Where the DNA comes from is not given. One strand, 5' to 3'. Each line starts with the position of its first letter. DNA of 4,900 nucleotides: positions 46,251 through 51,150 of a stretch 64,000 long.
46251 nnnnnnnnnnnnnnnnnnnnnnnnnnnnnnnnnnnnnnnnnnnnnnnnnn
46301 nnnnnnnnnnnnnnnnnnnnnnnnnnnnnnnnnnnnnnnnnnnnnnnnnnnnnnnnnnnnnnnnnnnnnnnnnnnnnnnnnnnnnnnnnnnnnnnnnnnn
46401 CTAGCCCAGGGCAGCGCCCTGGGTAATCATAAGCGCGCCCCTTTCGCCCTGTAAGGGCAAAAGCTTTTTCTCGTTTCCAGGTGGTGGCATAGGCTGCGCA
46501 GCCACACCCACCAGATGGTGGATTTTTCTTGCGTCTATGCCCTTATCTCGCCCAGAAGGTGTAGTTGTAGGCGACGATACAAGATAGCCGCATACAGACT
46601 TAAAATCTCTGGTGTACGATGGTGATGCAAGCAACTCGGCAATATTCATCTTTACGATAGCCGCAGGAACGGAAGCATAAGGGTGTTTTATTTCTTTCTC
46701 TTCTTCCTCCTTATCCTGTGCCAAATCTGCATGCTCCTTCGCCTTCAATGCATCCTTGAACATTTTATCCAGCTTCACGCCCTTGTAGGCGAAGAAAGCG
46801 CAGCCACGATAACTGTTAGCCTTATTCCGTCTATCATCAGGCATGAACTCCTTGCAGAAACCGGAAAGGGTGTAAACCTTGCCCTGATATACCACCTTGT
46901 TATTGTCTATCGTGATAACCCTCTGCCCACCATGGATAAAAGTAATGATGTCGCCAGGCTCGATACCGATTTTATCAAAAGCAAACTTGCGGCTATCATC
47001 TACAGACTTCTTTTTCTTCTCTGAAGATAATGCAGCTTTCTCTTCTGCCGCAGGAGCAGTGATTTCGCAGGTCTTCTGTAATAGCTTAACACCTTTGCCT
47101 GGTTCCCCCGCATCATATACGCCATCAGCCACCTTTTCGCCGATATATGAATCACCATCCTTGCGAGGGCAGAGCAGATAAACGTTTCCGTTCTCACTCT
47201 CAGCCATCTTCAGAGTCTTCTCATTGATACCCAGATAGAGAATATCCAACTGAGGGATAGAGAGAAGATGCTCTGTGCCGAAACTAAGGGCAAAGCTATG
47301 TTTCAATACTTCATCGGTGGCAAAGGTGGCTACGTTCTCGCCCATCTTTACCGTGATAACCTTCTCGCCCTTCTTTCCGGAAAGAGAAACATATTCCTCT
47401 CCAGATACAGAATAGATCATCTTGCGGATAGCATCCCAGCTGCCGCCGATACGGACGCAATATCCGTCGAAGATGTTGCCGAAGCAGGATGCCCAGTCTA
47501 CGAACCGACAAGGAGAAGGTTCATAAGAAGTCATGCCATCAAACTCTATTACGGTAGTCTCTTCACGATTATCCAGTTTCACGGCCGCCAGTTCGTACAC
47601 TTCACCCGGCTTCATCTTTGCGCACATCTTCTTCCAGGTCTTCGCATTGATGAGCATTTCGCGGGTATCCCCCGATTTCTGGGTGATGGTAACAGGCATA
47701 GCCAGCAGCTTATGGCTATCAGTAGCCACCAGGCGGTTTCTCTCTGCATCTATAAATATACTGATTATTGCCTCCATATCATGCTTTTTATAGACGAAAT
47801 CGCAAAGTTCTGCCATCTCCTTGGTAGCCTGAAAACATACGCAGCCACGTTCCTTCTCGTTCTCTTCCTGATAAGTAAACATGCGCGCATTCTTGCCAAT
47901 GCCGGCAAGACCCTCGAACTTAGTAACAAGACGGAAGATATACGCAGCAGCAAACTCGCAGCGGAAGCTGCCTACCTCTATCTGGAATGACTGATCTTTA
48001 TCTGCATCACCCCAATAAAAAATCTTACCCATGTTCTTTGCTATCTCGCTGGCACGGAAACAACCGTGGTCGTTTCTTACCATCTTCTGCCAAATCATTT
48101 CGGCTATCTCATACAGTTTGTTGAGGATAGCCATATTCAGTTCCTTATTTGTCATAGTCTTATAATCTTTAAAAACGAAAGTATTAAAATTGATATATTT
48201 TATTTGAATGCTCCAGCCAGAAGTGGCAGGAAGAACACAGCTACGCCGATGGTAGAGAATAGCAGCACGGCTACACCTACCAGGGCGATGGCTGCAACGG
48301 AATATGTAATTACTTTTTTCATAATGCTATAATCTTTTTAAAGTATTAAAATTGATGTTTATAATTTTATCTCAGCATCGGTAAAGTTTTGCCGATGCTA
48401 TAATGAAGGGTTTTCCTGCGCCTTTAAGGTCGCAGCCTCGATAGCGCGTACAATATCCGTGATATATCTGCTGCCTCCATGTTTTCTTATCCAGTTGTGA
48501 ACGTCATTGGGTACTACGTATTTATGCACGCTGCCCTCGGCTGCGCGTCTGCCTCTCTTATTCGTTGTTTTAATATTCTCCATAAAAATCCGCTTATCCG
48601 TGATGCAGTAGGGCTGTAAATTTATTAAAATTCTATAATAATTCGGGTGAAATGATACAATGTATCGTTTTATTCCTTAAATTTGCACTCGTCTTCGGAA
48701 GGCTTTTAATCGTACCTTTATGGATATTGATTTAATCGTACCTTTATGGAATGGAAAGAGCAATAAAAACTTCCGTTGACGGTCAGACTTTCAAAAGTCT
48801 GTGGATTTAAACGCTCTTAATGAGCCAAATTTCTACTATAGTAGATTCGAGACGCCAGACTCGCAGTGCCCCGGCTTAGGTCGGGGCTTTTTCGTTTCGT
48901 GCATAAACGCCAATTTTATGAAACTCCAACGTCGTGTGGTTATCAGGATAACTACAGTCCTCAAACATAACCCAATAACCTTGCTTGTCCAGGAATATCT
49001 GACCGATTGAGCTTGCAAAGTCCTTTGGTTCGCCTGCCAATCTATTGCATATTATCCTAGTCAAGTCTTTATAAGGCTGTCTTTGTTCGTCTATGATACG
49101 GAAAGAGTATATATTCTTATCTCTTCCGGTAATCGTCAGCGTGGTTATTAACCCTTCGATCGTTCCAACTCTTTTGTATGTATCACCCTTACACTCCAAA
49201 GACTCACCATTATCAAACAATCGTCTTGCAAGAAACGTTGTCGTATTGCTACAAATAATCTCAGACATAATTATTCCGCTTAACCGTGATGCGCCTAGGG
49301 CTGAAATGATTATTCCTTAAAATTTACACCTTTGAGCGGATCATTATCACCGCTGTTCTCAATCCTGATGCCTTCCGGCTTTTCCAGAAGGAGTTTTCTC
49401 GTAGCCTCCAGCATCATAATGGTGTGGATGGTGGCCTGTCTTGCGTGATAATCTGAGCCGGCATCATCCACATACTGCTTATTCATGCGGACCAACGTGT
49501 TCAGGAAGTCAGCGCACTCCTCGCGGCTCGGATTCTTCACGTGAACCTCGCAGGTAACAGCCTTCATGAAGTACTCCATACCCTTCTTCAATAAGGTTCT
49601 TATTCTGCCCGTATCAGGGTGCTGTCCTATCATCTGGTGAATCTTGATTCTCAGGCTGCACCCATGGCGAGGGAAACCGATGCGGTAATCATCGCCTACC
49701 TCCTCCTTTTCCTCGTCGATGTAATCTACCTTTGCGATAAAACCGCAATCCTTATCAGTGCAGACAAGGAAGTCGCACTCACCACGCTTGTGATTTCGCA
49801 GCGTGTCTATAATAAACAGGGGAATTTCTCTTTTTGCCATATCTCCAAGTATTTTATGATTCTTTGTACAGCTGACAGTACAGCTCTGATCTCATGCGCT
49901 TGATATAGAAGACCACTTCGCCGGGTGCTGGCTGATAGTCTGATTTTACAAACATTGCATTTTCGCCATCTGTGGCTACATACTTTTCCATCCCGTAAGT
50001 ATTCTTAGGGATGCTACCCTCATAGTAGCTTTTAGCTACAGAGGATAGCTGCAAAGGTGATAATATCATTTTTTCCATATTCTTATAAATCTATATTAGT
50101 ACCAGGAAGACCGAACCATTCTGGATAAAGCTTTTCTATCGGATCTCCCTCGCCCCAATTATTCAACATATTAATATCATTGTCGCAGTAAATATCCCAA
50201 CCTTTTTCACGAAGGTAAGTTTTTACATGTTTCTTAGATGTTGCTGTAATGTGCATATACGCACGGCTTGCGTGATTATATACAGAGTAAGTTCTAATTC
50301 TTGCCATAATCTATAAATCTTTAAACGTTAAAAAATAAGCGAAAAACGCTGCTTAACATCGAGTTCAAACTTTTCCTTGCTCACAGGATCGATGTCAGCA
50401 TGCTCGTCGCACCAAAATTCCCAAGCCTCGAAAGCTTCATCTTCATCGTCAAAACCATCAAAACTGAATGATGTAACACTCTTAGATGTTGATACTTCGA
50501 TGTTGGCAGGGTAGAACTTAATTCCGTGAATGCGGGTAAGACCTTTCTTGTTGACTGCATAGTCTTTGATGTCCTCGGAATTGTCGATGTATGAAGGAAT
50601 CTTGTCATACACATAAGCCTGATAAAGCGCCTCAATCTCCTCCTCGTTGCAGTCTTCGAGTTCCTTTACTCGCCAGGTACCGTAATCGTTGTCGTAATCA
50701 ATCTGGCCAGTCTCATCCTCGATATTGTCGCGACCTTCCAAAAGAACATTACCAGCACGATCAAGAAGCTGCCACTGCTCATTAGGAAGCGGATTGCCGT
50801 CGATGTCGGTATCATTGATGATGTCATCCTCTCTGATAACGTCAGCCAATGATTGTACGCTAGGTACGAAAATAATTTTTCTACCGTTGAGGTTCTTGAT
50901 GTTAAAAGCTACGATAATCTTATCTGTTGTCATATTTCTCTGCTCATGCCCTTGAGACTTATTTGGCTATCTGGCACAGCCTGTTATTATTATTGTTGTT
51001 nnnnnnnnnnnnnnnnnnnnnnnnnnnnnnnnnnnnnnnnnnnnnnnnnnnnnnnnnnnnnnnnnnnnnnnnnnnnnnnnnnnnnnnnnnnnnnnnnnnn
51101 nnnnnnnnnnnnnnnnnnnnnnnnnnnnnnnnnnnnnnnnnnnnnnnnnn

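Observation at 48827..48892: Phage-borne solitary Cas12a (type V-A) crRNA-like unit: perfect 5' handle, 21-nt guide, own terminator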

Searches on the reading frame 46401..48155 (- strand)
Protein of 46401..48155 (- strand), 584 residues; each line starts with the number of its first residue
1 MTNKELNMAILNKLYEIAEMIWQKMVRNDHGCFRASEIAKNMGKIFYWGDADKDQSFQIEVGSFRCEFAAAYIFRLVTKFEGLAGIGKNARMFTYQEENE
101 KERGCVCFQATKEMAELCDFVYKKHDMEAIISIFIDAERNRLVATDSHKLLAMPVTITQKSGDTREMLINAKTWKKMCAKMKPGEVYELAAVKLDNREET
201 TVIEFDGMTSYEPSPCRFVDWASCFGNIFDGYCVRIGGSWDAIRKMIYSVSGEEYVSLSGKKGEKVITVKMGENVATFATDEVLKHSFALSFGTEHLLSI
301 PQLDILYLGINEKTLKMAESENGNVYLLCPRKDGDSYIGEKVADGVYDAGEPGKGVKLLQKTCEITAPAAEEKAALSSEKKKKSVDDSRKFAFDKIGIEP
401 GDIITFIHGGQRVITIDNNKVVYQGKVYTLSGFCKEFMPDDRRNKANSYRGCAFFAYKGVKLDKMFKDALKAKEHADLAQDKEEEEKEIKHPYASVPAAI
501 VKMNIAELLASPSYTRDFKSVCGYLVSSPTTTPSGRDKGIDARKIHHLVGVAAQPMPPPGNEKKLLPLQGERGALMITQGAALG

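Call 43: search_protein_families(library=phrogs, proteins=[window:46401-48155:-], max_evalue=0.001)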
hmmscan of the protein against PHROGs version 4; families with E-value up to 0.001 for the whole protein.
window:46401-48155:- (584 aa): 1 family
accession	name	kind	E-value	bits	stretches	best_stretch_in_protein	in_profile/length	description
phrog_3007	-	DNA, RNA and nucleotide metabolism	0.00099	19.9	0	132-196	28-83/190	RusA-like Holliday junction resolvase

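Call 53: search_protein_families(library=pfam, proteins=[window:46401-48155:-], max_evalue=0.01)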
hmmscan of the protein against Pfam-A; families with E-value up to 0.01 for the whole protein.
window:46401-48155:- (584 aa): 0 families

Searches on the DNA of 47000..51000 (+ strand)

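Call 7: search_dna_similar(query=window:47000-51000:+, collection=phages, mode=near)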
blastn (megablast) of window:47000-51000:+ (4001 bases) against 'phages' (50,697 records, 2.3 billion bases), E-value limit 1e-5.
No match.

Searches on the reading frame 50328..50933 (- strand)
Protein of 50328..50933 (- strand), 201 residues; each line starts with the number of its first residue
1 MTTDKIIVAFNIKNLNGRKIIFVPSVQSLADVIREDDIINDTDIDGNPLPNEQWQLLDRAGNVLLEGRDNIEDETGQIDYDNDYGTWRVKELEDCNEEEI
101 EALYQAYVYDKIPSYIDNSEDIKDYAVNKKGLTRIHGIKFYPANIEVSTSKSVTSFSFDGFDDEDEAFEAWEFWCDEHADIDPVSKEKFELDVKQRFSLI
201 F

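Call 53: search_protein_families(library=pfam, proteins=[window:50328-50933:-], max_evalue=0.01)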
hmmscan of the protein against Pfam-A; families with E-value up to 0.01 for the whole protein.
window:50328-50933:- (201 aa): 1 family
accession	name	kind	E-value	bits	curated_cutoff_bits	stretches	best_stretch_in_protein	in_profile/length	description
PF17802.7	SpaA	-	0.0018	18.8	23.1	1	39-93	5-60/91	Prealbumin-like fold domain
